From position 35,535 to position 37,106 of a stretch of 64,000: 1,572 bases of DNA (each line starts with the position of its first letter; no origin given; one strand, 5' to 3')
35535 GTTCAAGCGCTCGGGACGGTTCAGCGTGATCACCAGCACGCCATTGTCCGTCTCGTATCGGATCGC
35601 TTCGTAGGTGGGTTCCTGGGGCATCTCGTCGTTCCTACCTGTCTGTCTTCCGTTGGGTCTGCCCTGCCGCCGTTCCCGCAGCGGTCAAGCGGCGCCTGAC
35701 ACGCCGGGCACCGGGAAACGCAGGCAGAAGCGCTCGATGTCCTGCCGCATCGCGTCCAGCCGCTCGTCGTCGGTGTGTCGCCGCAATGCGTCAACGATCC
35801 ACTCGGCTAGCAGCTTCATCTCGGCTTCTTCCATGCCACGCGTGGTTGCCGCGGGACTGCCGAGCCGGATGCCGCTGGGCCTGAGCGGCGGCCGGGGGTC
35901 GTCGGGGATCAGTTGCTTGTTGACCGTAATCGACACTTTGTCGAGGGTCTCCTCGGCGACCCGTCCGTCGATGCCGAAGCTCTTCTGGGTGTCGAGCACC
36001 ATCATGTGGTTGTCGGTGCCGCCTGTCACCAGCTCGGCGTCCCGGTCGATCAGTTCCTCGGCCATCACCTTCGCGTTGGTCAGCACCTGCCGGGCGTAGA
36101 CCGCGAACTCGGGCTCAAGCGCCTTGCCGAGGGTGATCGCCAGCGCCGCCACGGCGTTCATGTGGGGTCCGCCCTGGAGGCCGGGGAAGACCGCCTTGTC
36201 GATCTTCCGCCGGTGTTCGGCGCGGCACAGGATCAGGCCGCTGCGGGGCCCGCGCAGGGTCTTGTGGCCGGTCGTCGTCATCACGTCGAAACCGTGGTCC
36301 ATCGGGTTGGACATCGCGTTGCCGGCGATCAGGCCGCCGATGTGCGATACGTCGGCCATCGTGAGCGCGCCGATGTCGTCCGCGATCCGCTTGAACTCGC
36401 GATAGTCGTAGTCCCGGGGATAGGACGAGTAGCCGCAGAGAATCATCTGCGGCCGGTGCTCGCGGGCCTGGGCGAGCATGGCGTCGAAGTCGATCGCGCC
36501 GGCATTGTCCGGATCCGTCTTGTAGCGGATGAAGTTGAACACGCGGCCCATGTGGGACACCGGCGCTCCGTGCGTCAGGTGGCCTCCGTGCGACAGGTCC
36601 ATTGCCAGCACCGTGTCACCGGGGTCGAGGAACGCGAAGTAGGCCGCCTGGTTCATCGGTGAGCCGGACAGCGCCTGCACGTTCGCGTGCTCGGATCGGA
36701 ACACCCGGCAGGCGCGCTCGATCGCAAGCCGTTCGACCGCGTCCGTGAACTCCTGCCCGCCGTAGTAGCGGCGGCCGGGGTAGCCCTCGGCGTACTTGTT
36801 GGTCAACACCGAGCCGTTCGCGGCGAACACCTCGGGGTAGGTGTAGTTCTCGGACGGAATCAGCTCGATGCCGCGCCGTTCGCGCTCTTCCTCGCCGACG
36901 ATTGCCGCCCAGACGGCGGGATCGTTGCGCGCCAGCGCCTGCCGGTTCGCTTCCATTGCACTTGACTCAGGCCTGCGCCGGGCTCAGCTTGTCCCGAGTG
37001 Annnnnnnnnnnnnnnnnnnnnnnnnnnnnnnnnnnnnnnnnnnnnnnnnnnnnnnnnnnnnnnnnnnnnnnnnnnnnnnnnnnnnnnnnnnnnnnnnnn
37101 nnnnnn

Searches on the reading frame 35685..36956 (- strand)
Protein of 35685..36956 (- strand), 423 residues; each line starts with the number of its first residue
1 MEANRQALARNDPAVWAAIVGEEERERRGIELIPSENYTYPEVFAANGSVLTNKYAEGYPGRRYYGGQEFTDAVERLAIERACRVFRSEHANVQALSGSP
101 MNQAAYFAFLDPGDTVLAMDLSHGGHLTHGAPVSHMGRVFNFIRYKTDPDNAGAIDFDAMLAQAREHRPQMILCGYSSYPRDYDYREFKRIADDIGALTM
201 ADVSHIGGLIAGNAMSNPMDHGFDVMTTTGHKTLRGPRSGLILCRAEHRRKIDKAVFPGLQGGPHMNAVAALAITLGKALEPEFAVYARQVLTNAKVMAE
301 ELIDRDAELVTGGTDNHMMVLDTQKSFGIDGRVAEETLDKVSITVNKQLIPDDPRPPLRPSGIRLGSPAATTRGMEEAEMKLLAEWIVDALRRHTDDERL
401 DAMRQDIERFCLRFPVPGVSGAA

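Call 39: find_encoding_contigs(protein=window:35685-36956:-, flank=10000, max_places=1)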
Protein window:35685-36956:- (423 aa): no gene with exactly this product is on record in the collection.
